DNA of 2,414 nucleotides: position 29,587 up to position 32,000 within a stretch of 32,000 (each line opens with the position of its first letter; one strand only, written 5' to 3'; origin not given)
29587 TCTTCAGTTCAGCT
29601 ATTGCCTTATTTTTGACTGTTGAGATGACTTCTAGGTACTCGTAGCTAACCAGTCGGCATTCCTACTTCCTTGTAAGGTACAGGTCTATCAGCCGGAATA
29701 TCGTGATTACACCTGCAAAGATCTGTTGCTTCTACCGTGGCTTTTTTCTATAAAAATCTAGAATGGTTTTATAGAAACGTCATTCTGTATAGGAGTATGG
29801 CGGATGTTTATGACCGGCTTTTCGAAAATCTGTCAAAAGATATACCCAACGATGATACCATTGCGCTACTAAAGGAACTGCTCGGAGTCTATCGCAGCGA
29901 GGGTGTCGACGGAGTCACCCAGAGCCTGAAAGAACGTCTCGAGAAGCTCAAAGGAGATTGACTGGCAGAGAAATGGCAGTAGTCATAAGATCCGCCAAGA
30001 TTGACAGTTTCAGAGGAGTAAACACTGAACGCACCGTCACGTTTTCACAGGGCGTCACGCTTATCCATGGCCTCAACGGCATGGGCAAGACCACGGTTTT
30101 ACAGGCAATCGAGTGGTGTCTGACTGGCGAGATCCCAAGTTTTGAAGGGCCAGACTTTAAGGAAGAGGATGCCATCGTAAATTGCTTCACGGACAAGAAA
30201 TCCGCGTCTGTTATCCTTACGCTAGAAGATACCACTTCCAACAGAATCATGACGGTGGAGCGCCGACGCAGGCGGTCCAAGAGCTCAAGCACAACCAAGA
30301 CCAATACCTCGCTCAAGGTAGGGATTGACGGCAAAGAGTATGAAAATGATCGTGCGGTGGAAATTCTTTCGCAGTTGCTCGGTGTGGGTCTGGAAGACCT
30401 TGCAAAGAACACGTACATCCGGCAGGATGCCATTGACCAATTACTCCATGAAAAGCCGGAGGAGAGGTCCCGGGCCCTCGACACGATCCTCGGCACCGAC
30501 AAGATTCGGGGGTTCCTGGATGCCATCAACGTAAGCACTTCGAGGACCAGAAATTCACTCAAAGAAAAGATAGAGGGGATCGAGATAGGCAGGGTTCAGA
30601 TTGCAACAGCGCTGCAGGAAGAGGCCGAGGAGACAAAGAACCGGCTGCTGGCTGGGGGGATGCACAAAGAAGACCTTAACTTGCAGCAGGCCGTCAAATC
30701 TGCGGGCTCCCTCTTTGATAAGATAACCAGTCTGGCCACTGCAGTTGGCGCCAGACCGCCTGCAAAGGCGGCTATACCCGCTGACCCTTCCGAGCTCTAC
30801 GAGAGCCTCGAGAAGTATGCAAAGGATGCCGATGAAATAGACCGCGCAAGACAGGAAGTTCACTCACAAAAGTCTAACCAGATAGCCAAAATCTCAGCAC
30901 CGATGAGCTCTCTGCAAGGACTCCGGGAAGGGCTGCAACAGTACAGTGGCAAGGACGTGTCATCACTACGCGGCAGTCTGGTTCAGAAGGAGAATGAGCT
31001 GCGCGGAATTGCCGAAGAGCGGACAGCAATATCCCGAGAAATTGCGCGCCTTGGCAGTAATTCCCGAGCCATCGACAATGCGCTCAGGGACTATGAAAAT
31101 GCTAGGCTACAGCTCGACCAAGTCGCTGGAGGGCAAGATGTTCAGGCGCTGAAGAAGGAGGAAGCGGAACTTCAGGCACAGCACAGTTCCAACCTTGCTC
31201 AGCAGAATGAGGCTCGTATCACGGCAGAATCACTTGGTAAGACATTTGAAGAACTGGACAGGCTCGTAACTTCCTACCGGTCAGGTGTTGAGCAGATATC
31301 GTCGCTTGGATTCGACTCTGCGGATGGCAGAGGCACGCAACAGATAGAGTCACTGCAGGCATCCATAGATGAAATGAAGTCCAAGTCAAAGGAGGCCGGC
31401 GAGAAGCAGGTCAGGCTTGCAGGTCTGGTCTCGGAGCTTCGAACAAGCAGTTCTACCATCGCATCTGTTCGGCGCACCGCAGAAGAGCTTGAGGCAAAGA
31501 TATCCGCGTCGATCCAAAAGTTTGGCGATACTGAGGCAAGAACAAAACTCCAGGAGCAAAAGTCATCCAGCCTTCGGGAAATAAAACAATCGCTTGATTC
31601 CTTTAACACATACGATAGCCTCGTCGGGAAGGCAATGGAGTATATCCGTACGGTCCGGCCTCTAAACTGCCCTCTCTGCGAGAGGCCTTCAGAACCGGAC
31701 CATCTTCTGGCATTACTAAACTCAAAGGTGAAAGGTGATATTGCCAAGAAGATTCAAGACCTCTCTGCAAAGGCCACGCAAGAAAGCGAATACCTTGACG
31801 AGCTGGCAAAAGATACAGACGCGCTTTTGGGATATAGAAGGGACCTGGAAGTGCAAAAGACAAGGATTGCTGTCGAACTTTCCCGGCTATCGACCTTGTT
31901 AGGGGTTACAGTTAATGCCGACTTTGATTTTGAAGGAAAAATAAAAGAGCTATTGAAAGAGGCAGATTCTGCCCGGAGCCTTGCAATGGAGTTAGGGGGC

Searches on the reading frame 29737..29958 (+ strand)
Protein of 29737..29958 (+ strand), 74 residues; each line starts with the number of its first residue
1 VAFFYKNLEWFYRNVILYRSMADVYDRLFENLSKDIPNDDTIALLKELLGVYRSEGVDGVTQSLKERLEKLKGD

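Call 6: search_protein_families(library=padloc, proteins=[window:29737-29958:+], max_evalue=0.1)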
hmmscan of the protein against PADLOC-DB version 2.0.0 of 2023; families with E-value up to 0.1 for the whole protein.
window:29737-29958:+ (74 aa): 0 families

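Call 27: search_protein_families(library=pfam, proteins=[window:29737-29958:+], max_evalue=0.01)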
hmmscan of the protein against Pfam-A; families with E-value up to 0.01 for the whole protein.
window:29737-29958:+ (74 aa): 0 families

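Call 95: search_protein_families(library=phrogs, proteins=[window:29737-29958:+], max_evalue=0.01)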
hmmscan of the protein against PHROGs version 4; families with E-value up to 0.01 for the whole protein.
window:29737-29958:+ (74 aa): 1 family
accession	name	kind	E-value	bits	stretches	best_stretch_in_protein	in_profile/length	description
phrog_8714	-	unknown function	0.0038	18.1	0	39-54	20-35/59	-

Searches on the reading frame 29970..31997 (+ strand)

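Call 61: search_protein_families(library=pfam, proteins=[window:29970-31997:+], max_evalue=0.01)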
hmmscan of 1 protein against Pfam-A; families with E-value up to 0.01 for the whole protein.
window:29970-31997:+ (676 aa): 5 families
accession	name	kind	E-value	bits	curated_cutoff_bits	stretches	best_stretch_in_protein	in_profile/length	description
PF13476.12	AAA_23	-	4.7e-18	67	27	1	10-206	3-188/201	AAA domain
PF02463.25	SMC_N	-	3.8e-08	33.4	40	1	6-134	2-128/220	RecF/RecN/SMC N terminal domain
PF13175.12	AAA_15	-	3.4e-06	27.4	32.1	1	6-205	3-92/374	AAA ATPase domain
PF13555.12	AAA_29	-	0.00085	19.5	27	1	20-54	14-49/61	P-loop containing region of AAA domain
PF05729.18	NACHT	-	0.0059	16.9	26.7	0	29-47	2-20/167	NACHT domain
